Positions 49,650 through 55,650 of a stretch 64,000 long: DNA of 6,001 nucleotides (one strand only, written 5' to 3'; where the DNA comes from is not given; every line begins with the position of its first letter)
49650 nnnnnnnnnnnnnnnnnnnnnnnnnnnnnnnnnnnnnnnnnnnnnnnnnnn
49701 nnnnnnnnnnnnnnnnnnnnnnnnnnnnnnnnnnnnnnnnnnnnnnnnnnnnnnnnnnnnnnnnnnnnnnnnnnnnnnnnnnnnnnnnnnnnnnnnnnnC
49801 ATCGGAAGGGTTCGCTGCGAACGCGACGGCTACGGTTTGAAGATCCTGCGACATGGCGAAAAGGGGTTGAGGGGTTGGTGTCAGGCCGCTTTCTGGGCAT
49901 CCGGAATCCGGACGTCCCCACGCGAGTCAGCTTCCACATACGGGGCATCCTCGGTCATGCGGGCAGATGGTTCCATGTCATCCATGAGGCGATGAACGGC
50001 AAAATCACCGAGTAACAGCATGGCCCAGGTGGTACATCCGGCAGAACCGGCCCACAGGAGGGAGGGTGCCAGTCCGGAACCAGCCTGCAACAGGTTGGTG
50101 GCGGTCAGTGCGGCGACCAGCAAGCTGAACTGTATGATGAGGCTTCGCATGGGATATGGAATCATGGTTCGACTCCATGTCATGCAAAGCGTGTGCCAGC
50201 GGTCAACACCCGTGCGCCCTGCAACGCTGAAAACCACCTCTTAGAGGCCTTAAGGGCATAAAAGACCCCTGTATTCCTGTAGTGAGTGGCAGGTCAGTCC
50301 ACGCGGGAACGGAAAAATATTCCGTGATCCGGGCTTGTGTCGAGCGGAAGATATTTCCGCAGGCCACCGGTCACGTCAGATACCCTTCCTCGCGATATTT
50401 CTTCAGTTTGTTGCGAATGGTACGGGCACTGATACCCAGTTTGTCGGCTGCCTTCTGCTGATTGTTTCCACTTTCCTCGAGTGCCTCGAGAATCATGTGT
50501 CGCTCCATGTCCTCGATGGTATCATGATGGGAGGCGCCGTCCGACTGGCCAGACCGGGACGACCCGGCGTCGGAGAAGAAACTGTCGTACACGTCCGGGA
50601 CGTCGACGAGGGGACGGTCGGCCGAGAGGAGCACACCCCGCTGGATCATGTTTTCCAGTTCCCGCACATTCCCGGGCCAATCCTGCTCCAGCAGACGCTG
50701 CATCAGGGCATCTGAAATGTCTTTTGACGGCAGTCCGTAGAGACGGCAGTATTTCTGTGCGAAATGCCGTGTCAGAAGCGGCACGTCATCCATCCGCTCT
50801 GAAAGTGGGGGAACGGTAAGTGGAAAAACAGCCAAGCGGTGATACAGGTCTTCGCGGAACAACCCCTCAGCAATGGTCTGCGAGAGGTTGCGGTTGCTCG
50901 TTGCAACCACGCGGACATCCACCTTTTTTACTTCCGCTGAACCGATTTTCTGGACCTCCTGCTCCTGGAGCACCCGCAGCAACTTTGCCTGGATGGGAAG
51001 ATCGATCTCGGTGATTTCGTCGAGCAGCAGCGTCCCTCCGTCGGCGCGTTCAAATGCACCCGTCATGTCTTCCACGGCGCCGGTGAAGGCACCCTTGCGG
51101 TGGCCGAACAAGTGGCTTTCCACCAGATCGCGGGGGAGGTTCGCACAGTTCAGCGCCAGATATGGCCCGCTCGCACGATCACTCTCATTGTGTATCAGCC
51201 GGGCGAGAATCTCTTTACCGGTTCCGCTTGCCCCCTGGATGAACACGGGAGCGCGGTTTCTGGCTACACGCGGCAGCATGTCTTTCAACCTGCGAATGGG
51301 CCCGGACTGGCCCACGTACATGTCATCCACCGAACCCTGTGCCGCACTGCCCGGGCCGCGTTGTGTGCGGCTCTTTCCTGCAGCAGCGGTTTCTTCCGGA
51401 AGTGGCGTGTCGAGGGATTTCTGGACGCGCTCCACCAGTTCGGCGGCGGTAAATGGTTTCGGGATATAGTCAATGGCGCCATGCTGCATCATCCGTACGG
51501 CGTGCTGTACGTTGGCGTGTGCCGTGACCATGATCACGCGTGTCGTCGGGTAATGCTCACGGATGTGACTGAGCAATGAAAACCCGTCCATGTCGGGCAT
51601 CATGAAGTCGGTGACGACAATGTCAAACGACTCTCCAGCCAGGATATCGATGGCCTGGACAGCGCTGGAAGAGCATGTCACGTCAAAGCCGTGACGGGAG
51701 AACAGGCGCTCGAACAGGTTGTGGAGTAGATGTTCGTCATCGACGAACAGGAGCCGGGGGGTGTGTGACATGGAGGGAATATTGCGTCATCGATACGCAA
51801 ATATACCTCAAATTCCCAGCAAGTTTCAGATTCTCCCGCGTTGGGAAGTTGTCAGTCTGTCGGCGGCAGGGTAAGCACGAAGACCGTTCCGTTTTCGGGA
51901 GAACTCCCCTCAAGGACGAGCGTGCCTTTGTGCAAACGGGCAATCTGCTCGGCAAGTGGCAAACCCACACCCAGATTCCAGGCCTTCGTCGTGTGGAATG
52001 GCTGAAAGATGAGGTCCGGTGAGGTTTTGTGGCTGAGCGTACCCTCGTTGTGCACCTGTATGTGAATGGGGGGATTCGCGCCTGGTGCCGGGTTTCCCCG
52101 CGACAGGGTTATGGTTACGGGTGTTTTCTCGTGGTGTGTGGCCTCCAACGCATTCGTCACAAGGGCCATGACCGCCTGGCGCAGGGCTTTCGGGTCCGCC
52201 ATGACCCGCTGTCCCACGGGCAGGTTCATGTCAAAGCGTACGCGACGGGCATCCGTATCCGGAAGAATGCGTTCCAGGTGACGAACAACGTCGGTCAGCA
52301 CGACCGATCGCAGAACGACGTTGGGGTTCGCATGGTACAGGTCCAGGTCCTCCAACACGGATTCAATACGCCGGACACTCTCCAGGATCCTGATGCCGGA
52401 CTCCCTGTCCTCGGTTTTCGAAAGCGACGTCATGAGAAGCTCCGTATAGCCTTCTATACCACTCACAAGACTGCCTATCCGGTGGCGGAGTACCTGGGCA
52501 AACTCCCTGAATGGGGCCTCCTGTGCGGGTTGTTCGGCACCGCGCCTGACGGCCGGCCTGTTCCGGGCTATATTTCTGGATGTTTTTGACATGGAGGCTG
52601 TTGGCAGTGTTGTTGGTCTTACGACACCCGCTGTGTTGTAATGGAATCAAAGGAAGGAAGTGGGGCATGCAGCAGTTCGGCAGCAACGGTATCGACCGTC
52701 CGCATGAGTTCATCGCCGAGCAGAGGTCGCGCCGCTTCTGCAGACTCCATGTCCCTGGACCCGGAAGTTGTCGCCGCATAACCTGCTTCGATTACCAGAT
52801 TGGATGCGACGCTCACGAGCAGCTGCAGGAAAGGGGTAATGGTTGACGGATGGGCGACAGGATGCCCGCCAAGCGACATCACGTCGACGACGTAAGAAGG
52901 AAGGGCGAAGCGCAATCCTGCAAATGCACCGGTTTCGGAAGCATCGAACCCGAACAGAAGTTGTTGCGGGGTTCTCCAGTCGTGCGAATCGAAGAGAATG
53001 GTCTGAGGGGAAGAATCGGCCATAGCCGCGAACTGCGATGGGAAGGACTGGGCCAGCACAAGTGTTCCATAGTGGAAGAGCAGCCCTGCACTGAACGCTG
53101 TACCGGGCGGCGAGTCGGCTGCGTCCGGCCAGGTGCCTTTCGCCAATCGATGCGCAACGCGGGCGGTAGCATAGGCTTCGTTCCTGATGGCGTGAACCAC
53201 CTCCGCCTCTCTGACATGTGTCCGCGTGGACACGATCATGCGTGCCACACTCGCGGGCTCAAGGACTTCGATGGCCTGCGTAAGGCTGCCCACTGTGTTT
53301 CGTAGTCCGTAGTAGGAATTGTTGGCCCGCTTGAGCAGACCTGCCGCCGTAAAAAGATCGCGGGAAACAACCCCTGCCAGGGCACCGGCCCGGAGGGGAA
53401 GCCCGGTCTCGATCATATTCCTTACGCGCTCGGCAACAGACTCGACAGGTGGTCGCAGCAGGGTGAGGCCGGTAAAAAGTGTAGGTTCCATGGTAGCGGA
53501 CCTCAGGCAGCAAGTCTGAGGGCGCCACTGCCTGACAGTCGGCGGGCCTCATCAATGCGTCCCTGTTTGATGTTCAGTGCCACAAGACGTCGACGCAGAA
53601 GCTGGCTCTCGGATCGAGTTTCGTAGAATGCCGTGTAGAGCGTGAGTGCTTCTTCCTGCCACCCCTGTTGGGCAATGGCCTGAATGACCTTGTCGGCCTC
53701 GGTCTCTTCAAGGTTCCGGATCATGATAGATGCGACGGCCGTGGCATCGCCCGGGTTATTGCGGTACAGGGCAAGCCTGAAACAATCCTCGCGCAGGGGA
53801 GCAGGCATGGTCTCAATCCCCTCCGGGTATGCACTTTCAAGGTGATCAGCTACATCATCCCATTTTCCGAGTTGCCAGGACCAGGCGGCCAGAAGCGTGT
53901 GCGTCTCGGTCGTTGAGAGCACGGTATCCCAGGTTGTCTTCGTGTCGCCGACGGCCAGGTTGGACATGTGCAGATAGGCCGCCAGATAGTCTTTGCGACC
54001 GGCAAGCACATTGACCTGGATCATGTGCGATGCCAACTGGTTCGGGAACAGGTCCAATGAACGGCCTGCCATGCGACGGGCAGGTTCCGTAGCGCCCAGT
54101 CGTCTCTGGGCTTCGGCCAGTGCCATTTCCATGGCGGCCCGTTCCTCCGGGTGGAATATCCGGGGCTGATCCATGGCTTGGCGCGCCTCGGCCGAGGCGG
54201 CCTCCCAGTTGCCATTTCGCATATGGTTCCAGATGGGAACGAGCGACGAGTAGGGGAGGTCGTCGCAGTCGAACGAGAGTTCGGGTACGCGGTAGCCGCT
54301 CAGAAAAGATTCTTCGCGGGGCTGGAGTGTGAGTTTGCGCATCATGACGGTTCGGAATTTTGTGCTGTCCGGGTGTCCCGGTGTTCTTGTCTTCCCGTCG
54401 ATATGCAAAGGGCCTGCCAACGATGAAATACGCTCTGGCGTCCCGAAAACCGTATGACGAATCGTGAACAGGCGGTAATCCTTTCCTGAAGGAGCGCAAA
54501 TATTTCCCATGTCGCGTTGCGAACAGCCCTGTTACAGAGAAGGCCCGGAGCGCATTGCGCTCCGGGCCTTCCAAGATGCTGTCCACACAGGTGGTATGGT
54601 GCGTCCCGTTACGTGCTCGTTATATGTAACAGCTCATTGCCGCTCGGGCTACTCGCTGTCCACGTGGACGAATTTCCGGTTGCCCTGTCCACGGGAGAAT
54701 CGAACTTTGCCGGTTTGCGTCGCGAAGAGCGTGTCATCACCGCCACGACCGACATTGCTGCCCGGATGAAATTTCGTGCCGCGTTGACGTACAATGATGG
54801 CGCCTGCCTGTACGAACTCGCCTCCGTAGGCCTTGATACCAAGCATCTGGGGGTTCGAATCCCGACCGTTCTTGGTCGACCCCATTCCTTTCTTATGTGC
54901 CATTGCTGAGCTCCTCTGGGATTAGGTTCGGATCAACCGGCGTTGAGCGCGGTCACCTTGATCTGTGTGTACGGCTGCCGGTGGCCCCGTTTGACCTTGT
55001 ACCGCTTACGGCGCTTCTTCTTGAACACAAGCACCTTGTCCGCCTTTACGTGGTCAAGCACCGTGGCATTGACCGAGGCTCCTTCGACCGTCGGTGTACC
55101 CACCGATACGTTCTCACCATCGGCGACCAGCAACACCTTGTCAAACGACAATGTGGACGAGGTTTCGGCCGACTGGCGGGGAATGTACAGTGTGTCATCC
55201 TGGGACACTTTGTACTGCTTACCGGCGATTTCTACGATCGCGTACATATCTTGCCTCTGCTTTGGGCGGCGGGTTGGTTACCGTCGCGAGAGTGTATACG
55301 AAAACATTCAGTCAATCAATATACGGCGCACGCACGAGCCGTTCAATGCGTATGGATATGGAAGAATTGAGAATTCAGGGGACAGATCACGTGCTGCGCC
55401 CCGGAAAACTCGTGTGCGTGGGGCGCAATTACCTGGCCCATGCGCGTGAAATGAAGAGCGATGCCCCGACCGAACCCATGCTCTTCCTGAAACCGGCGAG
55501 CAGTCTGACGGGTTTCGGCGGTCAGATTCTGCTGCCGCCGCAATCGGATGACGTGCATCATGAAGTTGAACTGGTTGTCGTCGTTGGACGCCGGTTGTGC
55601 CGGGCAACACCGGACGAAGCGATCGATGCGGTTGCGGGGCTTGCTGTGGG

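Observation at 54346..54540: Second sigma-54 promoter in front of the kinase/activator operon itself, suggesting a positive autoregulatory loop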

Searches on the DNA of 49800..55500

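Call 30: search_rna_families(source=window, start=49800, end=55500, threshold=evalue, max_evalue=1)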
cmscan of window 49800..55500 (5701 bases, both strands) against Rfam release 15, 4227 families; matches with E-value up to 1: 0.
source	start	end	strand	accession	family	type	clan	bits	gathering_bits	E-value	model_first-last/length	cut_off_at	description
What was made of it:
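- No Rfam family matches the region (call 30).
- Tried and rejected: Rfam scan of 49800-55500 at E up to 1: no matches, so no known RNA element explains the conserved intergenic islands (call 30).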
